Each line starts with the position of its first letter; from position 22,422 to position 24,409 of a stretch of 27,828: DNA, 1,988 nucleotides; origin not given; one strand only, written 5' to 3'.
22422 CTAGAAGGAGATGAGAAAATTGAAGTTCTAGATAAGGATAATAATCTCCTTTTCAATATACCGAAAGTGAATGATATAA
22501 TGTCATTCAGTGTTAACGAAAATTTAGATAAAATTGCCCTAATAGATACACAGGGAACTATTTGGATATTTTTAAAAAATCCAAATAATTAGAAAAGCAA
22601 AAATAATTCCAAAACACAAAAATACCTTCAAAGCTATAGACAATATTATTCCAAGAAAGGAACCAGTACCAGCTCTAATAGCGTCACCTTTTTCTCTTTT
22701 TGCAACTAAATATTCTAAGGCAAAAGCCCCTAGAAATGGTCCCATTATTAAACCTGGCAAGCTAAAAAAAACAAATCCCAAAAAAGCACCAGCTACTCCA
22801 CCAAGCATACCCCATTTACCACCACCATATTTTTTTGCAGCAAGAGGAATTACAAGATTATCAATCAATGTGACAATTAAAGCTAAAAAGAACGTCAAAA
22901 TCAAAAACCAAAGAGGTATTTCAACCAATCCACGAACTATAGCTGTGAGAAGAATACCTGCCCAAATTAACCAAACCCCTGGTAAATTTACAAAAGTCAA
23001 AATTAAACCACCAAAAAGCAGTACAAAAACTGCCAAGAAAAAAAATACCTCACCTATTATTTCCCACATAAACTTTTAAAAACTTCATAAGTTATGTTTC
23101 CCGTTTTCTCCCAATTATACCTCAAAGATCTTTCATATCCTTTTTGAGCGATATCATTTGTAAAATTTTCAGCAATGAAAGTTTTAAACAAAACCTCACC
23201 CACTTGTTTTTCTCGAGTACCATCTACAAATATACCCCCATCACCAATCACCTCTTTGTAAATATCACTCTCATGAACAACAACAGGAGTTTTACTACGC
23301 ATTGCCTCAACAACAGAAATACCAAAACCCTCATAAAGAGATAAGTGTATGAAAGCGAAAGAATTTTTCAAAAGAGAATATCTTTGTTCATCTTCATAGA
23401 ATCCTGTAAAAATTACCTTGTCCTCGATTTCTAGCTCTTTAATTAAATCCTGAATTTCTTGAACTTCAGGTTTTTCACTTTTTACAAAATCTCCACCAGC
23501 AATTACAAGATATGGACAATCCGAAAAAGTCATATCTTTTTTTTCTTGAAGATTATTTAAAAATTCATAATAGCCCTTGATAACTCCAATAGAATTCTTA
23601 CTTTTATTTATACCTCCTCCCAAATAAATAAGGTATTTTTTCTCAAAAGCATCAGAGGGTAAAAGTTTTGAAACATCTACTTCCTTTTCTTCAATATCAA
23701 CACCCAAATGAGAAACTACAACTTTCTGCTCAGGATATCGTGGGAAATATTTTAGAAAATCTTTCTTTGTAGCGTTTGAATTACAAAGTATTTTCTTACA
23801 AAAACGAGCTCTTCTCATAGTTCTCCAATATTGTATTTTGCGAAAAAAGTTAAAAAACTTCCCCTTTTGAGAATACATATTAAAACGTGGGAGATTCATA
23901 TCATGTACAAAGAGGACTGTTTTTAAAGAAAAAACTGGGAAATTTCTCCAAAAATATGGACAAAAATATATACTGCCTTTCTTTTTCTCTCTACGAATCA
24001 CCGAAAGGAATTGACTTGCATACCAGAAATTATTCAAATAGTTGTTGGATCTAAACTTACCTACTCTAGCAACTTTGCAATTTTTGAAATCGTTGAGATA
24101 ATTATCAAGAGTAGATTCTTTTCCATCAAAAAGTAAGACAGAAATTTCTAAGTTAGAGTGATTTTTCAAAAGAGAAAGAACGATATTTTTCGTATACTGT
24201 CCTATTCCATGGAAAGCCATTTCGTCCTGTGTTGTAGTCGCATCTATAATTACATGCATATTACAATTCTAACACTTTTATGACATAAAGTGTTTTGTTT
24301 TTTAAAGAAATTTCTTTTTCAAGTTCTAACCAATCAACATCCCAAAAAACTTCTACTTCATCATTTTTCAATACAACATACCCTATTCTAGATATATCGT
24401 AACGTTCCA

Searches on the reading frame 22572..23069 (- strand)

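Call 18: search_protein_families(library=pfam, proteins=[window:22572-23069:-], max_evalue=0.001)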
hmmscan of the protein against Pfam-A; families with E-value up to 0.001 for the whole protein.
window:22572-23069:- (165 aa): 1 family
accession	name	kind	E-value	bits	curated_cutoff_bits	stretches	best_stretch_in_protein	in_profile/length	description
PF04306.18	DUF456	-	9.2e-32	110.7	29.4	1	29-161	5-137/139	Protein of unknown function (DUF456)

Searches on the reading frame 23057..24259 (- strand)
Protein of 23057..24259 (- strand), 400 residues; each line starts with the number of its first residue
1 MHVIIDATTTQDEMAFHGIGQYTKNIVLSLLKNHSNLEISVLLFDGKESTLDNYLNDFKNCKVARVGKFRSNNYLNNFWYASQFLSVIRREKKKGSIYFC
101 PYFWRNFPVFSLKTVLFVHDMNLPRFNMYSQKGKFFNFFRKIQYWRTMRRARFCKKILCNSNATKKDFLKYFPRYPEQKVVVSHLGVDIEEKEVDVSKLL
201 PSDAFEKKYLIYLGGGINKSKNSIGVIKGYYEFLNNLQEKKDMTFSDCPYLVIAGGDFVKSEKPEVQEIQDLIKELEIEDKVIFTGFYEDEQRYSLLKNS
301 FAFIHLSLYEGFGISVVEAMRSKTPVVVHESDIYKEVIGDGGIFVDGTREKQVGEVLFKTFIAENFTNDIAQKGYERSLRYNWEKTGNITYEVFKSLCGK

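Call 18: search_protein_families(library=pfam, proteins=[window:23057-24259:-], max_evalue=0.001)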
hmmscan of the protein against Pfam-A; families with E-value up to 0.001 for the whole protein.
window:23057-24259:- (400 aa): 4 families
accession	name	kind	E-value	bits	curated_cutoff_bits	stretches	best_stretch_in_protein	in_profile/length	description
PF00534.26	Glycos_transf_1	-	1.7e-23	83.5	26.4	1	250-375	49-170/172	Glycosyl transferases group 1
PF13692.12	Glyco_trans_1_4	-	4.5e-15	56.6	27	1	228-347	15-126/142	Glycosyl transferases group 1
PF13439.12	Glyco_transf_4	-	8.7e-10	39.3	28.5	1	18-190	3-169/170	Glycosyltransferase Family 4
PF20706.3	GT4-conflict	-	2.3e-05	24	26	1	264-330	243-312/385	Family 4 Glycosyltransferase in conflict systems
